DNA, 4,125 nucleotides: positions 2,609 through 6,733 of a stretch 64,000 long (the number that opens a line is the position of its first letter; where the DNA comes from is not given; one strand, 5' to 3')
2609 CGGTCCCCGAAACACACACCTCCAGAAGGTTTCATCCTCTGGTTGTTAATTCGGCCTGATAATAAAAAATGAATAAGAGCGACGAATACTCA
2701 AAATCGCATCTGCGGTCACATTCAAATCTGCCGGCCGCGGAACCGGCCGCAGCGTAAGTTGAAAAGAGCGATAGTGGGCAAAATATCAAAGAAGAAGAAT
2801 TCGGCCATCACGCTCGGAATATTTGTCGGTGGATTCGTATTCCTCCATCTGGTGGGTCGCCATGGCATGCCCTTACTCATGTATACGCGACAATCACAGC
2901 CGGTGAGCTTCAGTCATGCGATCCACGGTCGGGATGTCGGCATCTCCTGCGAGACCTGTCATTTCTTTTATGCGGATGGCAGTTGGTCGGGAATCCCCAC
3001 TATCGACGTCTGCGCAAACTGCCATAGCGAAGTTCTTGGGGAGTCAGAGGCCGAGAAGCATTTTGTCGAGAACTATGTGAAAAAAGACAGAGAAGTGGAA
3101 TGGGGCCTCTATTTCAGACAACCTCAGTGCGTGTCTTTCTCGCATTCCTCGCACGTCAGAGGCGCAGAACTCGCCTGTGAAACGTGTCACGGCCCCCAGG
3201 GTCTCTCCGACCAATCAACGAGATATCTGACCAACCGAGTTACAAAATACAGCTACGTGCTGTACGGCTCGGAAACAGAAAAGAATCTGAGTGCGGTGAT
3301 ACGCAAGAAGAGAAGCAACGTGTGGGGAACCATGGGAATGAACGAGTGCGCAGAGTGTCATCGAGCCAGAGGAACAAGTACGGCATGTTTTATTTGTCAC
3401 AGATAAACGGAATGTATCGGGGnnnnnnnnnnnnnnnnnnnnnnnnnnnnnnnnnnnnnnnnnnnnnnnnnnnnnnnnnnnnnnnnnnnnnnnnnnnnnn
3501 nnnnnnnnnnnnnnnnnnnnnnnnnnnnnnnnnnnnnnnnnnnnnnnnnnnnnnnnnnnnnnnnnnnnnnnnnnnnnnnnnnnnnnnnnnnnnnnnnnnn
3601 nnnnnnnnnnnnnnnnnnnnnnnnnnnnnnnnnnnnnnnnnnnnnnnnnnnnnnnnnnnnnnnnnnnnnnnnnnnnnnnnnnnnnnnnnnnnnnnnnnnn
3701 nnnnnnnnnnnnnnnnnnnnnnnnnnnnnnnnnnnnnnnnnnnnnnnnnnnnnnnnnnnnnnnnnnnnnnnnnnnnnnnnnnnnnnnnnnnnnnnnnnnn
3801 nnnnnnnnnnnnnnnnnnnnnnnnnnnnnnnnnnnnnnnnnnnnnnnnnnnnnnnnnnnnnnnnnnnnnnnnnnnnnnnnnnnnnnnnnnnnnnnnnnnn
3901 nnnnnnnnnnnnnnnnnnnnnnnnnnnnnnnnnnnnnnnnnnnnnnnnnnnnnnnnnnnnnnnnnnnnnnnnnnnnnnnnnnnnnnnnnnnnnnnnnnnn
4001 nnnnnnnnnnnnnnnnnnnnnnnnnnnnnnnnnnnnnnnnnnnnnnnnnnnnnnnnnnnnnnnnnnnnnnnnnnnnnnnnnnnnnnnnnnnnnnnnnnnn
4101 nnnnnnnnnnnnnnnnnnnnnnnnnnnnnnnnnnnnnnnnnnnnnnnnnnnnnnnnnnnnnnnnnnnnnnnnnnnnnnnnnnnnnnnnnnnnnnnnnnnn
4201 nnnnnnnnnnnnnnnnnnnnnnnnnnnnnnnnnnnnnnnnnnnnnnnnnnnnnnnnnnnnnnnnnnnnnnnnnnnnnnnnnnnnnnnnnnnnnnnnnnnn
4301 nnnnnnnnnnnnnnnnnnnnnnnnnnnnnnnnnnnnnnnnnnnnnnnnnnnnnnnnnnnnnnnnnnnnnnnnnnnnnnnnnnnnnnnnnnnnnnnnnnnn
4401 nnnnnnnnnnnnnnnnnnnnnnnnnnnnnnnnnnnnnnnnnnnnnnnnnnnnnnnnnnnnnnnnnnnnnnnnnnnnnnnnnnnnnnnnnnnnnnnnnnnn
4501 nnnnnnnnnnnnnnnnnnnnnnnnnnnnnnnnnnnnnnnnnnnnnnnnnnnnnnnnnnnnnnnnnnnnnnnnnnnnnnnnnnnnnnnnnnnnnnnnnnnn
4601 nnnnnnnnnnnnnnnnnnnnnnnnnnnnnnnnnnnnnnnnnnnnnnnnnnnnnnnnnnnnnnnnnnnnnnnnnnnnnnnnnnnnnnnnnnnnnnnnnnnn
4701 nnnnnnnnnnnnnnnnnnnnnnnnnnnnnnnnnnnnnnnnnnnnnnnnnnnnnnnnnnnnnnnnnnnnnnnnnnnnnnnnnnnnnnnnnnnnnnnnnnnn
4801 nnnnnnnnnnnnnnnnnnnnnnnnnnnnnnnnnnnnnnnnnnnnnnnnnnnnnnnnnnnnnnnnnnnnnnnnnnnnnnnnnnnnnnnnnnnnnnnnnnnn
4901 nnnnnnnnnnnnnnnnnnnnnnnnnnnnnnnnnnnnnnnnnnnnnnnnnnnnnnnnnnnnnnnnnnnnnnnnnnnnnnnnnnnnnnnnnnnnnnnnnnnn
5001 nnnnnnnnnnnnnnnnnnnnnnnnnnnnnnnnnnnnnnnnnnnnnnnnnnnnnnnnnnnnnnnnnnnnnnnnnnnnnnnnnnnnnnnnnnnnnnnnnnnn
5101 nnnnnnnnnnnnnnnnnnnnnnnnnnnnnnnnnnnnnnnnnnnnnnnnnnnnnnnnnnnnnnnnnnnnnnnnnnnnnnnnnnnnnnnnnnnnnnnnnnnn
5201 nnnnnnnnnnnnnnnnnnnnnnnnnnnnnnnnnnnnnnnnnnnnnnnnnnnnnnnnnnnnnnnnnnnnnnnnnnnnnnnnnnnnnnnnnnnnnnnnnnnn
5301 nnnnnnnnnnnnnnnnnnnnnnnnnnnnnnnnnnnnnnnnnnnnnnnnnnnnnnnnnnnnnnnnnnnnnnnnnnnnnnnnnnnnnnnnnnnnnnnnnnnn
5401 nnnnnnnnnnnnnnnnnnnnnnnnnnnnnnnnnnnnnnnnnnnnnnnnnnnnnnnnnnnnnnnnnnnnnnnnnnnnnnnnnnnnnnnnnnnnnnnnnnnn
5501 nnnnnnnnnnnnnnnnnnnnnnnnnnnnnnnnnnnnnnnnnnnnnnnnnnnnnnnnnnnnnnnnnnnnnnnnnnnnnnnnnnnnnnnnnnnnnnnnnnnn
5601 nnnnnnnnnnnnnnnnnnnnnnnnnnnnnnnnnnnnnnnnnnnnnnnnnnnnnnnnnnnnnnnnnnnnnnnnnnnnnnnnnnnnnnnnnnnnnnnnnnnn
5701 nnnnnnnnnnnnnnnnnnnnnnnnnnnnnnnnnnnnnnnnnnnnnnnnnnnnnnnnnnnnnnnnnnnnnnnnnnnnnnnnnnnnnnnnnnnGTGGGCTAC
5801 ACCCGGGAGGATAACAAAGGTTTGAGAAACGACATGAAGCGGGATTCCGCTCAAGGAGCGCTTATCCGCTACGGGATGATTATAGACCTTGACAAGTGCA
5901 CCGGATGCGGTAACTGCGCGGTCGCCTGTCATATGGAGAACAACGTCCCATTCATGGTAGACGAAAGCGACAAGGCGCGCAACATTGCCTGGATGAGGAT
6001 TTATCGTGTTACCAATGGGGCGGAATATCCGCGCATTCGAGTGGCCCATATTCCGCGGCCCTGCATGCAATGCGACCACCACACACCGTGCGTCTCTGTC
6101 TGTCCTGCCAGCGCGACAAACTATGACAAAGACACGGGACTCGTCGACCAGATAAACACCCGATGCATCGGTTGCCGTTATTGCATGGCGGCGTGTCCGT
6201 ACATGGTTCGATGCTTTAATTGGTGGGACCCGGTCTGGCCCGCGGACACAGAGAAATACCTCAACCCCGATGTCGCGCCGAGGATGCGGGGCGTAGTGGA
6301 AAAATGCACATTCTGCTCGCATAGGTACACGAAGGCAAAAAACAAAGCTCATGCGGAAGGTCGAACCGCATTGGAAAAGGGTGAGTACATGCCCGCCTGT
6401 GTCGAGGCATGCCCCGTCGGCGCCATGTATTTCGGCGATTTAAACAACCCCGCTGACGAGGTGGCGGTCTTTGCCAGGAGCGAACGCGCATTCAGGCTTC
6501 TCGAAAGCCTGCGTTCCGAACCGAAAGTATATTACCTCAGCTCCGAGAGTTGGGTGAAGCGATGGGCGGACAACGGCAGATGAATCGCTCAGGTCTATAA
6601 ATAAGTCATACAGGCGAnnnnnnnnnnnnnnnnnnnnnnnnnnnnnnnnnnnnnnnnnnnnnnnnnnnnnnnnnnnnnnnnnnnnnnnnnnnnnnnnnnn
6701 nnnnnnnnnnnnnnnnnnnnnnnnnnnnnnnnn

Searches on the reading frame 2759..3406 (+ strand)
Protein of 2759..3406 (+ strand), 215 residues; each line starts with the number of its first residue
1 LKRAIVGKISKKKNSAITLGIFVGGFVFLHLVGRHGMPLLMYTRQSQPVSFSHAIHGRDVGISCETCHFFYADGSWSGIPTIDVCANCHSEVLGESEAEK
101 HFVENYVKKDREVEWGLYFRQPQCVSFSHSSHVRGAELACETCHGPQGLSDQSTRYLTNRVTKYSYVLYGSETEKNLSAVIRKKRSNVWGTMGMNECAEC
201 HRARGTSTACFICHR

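Call 18: search_protein_families(library=pfam, proteins=[window:2759-3406:+], max_evalue=0.001)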
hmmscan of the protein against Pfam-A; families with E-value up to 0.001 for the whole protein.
window:2759-3406:+ (215 aa): 4 families
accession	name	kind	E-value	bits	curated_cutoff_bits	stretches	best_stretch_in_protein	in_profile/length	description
PF02085.21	Cytochrom_CIII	-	4.7e-12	46.6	22.9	2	44-103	16-66/101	Class III cytochrome C family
PF14522.11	Cytochrome_C7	-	4.6e-08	33.2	24.8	1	125-215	1-67/67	Cytochrome c7 and related cytochrome c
PF14537.11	Cytochrom_c3_2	-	4.4e-06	27.5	25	1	59-144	4-78/79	Cytochrome c3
PF03264.19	Cytochrom_NNT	-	0.00062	20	24.1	1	128-204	56-135/174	NapC/NirT cytochrome c family, N-terminal region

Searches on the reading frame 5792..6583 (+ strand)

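Call 18: search_protein_families(library=pfam, proteins=[window:5792-6583:+], max_evalue=0.001)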
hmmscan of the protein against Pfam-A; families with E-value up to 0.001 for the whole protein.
window:5792-6583:+ (263 aa): 13 families
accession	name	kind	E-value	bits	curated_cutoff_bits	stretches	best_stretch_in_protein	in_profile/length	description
PF12838.12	Fer4_7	-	3.6e-13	50.2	27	2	35-108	1-52/52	4Fe-4S dicluster domain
PF13237.11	Fer4_10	-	1.7e-12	47.5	25.5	3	29-105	2-53/53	4Fe-4S dicluster domain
PF13247.11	Fer4_11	-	3.1e-11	43.8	26.2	1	84-144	3-63/100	4Fe-4S dicluster domain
PF13187.11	Fer4_9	-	3.7e-10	40.1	27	3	91-137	2-49/52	4Fe-4S dicluster domain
PF12837.12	Fer4_6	-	9.5e-10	38.4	25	2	31-48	4-21/24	4Fe-4S binding domain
PF12797.12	Fer4_2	-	1.9e-09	37.3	24.5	2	28-47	2-21/22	4Fe-4S binding domain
PF00037.32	Fer4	-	5.6e-09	35.9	21.1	2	30-46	2-18/24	4Fe-4S binding domain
PF25160.1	LdpA_Fe-S-bd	-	2.9e-07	30.6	27.6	1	96-137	5-40/49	LdpA Fe-S cluster-binding domain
PF13183.11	Fer4_8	-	5.4e-07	30.5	27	1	33-106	2-66/68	4Fe-4S dicluster domain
PF13534.11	Fer4_17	-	8.7e-05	23.4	22.2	0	32-49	42-59/61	4Fe-4S dicluster domain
PF14697.11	Fer4_21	-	0.00011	22.8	35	0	90-137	7-53/59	4Fe-4S dicluster domain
PF13459.11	Fer4_15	-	0.00022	22.3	22.4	0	31-63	3-31/66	4Fe-4S single cluster domain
PF12798.12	Fer4_3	-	0.00029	21.9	27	0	125-137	1-13/15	4Fe-4S binding domain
